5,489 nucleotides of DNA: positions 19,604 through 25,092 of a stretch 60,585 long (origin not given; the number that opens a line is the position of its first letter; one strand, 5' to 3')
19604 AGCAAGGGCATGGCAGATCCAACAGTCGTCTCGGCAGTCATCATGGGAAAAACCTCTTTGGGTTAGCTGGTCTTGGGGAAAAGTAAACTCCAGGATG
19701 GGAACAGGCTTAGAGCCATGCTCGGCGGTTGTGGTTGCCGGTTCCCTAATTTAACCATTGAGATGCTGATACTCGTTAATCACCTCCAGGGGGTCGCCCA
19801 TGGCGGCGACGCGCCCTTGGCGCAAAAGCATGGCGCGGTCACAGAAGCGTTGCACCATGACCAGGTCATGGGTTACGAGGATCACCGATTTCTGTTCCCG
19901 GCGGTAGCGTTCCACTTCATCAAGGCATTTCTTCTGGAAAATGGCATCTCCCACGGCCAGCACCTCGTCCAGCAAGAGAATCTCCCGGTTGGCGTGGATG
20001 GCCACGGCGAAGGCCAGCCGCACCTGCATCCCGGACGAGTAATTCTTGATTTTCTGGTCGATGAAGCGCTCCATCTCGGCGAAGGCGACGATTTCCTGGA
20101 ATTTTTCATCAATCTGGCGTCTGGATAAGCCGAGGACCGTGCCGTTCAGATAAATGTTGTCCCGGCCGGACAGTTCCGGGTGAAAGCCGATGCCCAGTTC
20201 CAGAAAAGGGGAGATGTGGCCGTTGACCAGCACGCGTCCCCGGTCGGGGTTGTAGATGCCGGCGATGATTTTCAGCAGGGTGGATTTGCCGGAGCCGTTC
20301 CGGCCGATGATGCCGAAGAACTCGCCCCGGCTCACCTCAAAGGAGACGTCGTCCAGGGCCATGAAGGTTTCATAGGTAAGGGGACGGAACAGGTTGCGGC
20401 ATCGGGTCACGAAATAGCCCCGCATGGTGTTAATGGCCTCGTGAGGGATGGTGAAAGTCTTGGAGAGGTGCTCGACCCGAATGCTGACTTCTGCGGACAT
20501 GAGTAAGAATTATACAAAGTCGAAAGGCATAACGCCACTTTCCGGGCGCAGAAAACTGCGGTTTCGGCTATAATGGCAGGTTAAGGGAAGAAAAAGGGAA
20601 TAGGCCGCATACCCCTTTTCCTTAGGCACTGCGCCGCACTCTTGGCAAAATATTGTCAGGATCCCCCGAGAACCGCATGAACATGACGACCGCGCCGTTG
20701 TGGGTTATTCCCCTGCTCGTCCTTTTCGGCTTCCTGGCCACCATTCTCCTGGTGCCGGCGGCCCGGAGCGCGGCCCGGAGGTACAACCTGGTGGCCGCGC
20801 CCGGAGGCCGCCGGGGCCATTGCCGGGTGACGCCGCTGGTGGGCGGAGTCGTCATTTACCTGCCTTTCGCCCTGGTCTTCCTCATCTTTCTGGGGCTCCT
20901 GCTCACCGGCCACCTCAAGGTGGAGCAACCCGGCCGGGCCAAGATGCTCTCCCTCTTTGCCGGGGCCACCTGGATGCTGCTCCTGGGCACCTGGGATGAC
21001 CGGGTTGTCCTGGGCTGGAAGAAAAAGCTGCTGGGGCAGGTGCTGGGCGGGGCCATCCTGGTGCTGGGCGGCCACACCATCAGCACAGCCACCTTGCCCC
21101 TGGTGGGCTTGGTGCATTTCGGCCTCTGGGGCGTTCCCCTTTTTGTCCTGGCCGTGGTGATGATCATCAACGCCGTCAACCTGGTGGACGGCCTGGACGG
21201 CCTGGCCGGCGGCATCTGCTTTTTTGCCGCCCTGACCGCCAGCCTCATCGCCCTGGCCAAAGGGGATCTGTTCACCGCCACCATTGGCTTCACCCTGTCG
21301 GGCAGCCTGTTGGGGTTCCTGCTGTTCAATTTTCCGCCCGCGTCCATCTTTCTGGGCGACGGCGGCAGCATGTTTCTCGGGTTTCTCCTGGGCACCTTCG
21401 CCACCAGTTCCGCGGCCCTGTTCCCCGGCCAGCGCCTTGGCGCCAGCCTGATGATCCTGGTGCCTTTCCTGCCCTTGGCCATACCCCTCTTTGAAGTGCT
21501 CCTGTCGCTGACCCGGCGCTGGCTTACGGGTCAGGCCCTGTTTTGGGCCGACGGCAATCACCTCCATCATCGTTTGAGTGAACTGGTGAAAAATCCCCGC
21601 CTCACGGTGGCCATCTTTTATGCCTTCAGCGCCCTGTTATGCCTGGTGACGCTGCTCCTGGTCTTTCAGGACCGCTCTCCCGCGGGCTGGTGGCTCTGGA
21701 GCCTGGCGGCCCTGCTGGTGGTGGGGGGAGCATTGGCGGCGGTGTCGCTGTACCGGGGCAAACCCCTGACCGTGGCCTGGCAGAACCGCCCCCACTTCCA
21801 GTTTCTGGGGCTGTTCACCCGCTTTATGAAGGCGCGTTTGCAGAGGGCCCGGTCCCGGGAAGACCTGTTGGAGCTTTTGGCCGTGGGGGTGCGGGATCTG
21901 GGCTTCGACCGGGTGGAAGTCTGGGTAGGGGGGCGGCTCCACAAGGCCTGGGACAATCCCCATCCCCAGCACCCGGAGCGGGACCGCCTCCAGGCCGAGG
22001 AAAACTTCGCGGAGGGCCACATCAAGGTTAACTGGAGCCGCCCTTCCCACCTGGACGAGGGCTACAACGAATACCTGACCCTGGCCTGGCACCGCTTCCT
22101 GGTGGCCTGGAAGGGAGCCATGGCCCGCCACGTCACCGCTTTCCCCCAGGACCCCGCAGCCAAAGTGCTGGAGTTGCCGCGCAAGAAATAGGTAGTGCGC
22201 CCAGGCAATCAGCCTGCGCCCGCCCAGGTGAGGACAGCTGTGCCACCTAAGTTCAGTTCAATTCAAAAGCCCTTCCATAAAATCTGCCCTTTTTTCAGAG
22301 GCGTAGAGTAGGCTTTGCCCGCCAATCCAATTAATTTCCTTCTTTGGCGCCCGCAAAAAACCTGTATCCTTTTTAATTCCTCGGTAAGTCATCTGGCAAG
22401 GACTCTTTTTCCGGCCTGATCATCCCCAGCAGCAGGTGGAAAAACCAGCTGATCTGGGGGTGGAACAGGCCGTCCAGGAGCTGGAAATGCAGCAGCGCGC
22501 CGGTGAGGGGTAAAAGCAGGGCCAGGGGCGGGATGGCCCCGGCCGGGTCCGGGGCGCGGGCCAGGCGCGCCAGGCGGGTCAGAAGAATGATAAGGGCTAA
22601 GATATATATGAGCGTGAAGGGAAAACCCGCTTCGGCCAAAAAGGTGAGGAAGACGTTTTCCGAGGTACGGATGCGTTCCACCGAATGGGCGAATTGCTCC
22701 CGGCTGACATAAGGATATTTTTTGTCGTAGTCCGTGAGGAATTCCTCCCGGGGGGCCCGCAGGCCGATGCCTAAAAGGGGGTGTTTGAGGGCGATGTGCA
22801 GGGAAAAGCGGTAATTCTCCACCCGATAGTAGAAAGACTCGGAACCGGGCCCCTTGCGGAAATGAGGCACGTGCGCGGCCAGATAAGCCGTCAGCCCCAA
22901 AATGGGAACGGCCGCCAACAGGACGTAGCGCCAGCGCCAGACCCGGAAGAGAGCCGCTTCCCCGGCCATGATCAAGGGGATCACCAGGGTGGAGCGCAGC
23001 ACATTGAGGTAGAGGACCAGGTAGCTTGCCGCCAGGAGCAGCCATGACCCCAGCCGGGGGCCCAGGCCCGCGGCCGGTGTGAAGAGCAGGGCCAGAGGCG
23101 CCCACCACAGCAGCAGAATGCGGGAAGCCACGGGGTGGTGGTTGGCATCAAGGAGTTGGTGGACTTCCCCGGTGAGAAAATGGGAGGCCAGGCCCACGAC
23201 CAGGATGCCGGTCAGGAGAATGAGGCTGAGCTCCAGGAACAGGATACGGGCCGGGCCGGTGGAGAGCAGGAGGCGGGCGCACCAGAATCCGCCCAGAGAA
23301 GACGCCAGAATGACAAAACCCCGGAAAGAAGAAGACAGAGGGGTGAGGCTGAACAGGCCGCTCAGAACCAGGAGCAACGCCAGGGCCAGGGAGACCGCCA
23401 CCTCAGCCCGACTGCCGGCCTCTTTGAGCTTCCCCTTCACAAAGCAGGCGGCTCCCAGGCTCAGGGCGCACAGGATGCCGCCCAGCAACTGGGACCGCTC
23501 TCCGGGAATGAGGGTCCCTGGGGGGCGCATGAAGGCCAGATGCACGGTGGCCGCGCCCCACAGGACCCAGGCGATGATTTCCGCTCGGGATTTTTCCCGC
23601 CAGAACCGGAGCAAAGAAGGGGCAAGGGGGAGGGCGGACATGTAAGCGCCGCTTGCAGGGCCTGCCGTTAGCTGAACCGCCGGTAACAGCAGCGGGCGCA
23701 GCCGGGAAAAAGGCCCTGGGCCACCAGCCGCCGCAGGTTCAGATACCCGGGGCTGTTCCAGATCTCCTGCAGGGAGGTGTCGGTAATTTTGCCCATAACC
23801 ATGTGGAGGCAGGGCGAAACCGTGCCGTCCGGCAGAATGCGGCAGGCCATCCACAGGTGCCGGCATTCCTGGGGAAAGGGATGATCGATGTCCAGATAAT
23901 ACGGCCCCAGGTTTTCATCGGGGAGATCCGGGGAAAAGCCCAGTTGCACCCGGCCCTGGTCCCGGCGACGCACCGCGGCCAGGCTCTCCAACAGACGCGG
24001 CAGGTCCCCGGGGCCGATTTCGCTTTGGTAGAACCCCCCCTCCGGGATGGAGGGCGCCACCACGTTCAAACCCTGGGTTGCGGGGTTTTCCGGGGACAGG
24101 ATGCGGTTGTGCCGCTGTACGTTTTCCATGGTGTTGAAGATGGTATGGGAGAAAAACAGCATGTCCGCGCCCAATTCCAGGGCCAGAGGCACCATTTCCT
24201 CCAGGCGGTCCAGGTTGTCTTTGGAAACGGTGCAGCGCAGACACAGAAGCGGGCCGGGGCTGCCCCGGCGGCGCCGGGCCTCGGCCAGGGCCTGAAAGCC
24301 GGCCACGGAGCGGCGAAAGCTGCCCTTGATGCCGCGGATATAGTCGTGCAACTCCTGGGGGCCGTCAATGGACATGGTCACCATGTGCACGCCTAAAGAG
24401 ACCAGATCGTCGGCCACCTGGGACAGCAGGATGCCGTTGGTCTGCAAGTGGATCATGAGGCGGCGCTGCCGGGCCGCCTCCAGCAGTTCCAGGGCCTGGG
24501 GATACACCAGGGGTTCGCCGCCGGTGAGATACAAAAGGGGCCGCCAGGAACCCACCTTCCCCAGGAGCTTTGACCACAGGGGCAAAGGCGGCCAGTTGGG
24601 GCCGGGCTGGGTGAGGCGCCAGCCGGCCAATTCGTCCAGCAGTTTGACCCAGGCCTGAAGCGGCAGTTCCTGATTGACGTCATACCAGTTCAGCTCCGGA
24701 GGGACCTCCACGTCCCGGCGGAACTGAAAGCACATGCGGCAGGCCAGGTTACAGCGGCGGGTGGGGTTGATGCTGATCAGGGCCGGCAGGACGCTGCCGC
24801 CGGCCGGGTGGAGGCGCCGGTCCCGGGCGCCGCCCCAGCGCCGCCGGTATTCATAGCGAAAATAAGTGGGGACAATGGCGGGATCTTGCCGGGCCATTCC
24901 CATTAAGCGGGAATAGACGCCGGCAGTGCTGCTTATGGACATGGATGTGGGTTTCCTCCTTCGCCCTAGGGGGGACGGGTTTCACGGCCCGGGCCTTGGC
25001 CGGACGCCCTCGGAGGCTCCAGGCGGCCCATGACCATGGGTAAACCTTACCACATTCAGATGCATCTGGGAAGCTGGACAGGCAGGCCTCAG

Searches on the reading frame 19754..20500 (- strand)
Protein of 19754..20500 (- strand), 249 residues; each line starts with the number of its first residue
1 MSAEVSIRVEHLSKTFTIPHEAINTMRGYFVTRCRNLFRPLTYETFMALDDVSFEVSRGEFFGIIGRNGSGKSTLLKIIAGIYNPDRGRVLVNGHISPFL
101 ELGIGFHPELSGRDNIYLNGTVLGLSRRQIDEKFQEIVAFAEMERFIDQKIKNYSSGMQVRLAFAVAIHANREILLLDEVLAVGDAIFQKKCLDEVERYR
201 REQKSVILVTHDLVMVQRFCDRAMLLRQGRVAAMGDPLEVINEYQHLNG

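Call 26: search_protein_families(library=pfam, proteins=[window:19754-20500:-], max_evalue=0.00001)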
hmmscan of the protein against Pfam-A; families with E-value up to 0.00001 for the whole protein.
window:19754-20500:- (249 aa): 3 families
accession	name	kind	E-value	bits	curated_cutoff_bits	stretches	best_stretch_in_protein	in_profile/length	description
PF00005.33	ABC_tran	-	4.7e-25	89.2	25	1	49-180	1-135/137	ABC transporter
PF13304.12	AAA_21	-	2.5e-08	34.8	27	0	61-82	1-22/304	AAA domain, putative AbiEii toxin, Type IV TA system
PF13476.12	AAA_23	-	3.3e-06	28.3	27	0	41-80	2-40/201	AAA domain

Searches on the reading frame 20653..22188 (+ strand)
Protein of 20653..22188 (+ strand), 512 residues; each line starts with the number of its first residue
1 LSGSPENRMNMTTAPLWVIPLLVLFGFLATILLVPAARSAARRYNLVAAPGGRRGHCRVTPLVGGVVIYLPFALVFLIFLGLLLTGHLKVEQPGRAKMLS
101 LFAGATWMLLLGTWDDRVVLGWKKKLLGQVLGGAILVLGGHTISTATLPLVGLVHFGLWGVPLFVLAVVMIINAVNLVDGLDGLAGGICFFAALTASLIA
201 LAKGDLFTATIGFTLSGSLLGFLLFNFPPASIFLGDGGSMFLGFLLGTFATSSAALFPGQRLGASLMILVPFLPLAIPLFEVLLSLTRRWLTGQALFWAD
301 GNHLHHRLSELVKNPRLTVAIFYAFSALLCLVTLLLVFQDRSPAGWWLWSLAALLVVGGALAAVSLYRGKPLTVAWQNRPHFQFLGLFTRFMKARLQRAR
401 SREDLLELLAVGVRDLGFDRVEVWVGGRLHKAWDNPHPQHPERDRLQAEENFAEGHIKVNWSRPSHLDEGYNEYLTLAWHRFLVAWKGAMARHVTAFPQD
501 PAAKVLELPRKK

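Call 26: search_protein_families(library=pfam, proteins=[window:20653-22188:+], max_evalue=0.00001)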
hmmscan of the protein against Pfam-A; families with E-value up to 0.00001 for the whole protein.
window:20653-22188:+ (512 aa): 1 family
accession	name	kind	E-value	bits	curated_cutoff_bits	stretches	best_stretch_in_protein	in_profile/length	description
PF00953.26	Glycos_transf_4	-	1e-36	126.8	27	1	99-252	2-158/160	Glycosyl transferase family 4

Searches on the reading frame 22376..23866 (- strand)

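Call 26: search_protein_families(library=pfam, proteins=[window:22376-23866:-], max_evalue=0.00001)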
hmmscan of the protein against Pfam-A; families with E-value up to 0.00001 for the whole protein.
window:22376-23866:- (497 aa): 1 family
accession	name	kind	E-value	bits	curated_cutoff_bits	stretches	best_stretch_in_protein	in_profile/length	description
PF04932.20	Wzy_C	-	5.4e-11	42.9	31.7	1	278-422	3-149/149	O-Antigen ligase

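Call 59: search_protein_families(library=ncbifam, proteins=[window:22376-23866:-], max_evalue=0.00001)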
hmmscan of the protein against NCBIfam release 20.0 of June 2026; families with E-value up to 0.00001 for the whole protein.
window:22376-23866:- (497 aa): 0 families

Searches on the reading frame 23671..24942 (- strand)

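Call 26: search_protein_families(library=pfam, proteins=[window:23671-24942:-], max_evalue=0.00001)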
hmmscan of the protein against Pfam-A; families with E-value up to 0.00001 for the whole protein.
window:23671-24942:- (424 aa): 2 families
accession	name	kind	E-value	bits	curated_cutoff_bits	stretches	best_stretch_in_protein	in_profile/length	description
PF04055.27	Radical_SAM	-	7.1e-18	65.8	29.5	1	58-225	1-142/166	Radical SAM superfamily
PF13186.11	SPASM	-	5.1e-13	49.5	21.5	1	360-418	1-66/67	Iron-sulfur cluster-binding domain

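Call 59: search_protein_families(library=ncbifam, proteins=[window:23671-24942:-], max_evalue=0.00001)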
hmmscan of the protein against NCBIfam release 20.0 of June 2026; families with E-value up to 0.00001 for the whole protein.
window:23671-24942:- (424 aa): 50 families (the best 25 are shown)
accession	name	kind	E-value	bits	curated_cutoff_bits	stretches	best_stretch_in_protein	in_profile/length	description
TIGR04317.1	W_rSAM_matur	equivalog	1.4e-31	109.9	380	1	137-275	54-192/349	tungsten cofactor oxidoreductase radical SAM maturase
TIGR04311.1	rSAM_Geo_metal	subfamily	1e-25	90.7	400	2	140-268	55-188/423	radical SAM/SPASM family putative metalloenzyme maturase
TIGR04051.1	rSAM_NirJ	equivalog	1.6e-23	83.3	515.45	1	135-278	50-187/354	heme d1 biosynthesis radical SAM protein NirJ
TIGR04545.1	rSAM_ahbD_hemeb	equivalog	4.8e-22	78.9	500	1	134-261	47-169/339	heme b synthase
TIGR04251.1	SCM_rSAM_ScmF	equivalog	3.1e-21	76.2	400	1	138-266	58-181/353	SynChlorMet cassette radical SAM/SPASM protein ScmF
TIGR04054.1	rSAM_NirJ1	equivalog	2.4e-20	72.5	650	1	135-272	84-215/387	putative heme d1 biosynthesis radical SAM protein NirJ1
NF033640.1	N_Twi_rSAM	subfamily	9.6e-20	71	170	1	53-265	110-300/398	twitch domain-containing radical SAM protein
TIGR04055.1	rSAM_NirJ2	equivalog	2.4e-18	66.7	500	1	137-261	49-168/326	putative heme d1 biosynthesis radical SAM protein NirJ2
TIGR04250.1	SCM_rSAM_ScmE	equivalog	2.8e-18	65.9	400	1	138-256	54-167/358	SynChlorMet cassette radical SAM/SPASM protein ScmE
TIGR04347.1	pseudo_SAM_Halo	equivalog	5.5e-17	62.1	525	1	135-272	86-217/390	TIGR04347 family pseudo-SAM/SPASM protein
TIGR04053.2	TIGR04053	equivalog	1.1e-16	61.1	395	1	131-261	54-180/366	TIGR04053 family radical SAM/SPASM domain-containing protein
TIGR02109.1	PQQ_syn_pqqE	equivalog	3.8e-16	59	381.35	1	137-277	57-192/358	pyrroloquinoline quinone biosynthesis protein PqqE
TIGR04546.1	rSAM_ahbC_deAc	equivalog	5.9e-16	58.2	650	1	135-269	87-215/390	12,18-didecarboxysiroheme deacetylase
TIGR03961.1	rSAM_PTO1314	hypoth_equivalog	6.8e-16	58.5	306.05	1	139-261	73-185/332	PTO1314 family radical SAM protein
NF050035.1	rSAM_WgK_link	exception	1.5e-14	53.8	650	1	138-221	61-145/367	radical SAM/SPASM peptide maturase WgkB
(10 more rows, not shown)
